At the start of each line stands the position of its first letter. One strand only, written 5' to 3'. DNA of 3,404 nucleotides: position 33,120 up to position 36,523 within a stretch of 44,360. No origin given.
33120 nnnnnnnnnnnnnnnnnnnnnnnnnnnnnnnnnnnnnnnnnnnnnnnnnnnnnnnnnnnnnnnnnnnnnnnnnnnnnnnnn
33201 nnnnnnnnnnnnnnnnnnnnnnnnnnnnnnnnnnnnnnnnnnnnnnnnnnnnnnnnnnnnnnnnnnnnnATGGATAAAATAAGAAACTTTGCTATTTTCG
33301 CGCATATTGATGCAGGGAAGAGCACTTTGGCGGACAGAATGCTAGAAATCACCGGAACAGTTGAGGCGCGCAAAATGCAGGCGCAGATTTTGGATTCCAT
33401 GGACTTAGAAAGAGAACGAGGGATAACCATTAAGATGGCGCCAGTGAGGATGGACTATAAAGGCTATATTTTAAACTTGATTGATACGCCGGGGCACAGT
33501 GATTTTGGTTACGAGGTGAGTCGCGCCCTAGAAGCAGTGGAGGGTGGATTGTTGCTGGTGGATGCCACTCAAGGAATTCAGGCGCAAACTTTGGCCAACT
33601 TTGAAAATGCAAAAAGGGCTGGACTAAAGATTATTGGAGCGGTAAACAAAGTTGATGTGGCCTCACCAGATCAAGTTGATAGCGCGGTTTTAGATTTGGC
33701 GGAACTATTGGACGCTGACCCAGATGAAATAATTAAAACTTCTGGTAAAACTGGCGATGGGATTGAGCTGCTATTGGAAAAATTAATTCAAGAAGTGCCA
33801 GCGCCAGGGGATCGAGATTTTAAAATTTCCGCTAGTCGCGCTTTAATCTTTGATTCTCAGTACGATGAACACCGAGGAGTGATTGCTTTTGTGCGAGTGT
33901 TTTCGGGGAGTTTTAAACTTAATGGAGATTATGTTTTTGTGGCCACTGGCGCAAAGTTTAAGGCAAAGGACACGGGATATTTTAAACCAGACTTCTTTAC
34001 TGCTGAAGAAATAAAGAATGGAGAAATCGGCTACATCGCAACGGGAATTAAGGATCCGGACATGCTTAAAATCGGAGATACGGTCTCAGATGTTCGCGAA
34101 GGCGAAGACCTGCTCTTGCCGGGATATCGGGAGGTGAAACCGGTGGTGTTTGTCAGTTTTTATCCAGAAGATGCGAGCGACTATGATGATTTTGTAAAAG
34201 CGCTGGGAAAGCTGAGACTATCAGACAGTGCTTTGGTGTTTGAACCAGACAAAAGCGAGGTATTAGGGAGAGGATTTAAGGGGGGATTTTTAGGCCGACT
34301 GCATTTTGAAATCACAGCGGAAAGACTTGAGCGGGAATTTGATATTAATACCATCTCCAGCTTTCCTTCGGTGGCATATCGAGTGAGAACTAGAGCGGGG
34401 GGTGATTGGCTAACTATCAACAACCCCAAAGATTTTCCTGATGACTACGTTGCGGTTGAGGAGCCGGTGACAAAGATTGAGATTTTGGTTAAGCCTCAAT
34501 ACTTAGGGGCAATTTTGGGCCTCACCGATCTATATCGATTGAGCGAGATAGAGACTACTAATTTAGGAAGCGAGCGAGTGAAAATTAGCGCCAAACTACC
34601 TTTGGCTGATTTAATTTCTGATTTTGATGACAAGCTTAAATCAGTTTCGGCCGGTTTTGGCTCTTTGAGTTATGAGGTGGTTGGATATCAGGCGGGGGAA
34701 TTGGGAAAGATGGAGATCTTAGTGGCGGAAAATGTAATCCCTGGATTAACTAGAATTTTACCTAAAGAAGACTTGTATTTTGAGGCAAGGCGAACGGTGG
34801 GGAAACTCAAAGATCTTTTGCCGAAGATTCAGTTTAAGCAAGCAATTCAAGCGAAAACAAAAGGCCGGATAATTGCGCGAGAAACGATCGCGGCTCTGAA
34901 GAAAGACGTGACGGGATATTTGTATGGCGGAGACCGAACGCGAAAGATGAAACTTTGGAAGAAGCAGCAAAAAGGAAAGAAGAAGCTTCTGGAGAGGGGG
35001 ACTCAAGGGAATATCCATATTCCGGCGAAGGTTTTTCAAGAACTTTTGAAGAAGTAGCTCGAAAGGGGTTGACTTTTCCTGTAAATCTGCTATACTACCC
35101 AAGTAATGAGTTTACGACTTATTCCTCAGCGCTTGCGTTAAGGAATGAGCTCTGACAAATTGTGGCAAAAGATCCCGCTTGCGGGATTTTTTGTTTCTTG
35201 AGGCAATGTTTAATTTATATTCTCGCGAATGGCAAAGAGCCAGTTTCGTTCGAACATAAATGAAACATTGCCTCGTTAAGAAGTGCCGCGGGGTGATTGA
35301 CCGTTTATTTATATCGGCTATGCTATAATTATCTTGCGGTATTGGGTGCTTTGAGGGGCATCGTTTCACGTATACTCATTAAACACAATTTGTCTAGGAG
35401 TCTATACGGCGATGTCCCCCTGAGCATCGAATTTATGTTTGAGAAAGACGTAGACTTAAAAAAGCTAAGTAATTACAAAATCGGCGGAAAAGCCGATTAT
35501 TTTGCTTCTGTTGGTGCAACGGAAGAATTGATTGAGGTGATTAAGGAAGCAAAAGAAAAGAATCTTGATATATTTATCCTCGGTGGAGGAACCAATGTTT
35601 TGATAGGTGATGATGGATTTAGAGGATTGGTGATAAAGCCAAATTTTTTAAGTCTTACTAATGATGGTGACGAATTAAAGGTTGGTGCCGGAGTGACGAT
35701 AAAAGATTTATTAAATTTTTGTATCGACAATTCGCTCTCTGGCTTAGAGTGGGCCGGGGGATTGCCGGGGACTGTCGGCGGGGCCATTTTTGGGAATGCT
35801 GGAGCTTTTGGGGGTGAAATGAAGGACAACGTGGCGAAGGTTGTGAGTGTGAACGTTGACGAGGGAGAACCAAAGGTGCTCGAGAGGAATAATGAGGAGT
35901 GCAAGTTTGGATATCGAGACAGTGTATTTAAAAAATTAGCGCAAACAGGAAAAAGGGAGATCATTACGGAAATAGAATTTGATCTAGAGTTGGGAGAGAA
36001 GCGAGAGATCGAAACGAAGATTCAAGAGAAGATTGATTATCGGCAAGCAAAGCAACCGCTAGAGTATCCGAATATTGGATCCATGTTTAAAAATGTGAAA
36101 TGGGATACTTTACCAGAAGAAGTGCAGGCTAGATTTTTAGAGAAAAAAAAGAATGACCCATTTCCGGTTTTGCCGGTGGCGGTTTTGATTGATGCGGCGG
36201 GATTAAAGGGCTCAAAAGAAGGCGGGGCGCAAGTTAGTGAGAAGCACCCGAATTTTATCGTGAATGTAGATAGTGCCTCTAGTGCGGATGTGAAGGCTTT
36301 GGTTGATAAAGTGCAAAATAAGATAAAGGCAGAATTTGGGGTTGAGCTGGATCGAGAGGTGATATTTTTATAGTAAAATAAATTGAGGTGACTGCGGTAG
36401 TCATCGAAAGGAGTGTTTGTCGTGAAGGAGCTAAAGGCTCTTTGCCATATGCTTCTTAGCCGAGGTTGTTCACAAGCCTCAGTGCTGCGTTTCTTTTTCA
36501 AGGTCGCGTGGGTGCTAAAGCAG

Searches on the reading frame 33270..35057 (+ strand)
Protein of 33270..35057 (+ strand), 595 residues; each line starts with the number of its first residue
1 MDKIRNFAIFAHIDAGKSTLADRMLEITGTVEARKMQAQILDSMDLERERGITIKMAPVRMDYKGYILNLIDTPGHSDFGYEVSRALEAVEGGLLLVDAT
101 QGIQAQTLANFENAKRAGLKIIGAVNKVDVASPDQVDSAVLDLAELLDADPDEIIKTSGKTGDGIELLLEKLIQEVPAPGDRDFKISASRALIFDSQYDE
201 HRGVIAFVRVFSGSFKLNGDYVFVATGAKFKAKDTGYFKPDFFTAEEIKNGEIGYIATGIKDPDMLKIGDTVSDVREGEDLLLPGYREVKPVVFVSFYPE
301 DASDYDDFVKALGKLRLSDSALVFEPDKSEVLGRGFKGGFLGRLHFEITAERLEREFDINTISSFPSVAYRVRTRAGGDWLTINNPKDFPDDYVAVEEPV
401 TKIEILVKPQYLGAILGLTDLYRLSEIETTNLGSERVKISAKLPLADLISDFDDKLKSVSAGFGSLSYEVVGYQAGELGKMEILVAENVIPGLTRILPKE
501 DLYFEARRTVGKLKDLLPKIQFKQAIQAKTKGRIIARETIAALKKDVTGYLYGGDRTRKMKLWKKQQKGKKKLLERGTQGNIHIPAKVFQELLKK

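Call 69: search_protein_families(library=pfam, proteins=[window:33270-35057:+], max_evalue=0.0001)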
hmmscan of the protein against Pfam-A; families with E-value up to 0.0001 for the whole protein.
window:33270-35057:+ (595 aa): 5 families
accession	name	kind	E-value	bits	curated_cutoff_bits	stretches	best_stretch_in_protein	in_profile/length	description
PF00009.33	GTP_EFTU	-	7.1e-50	169.7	26.5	1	3-177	2-187/188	Elongation factor Tu GTP binding domain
PF06421.17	LepA_C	-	2.3e-28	98.9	29.7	1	487-594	3-107/107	GTP-binding protein LepA C-terminus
PF00679.30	EFG_C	-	4.4e-13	49.5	27.9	1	396-477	2-82/89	Elongation factor G C-terminus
PF22042.2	EF-G_D2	-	4.9e-08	33.4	27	1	190-273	3-82/84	Elongation factor G domain 2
PF14492.12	EFG_III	-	1.7e-05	25.2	27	1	290-361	3-71/75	Elongation Factor G, domain III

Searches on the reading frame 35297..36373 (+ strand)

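Call 69: search_protein_families(library=pfam, proteins=[window:35297-36373:+], max_evalue=0.0001)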
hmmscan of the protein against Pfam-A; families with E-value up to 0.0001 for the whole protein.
window:35297-36373:+ (358 aa): 2 families
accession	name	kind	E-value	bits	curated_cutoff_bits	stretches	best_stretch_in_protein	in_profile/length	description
PF02873.21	MurB_C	-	6.3e-29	100.5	27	1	237-357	1-98/99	UDP-N-acetylenolpyruvoylglucosamine reductase, C-terminal domain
PF01565.28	FAD_binding_4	-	1.6e-20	73.6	26.4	1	67-190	2-133/139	FAD binding domain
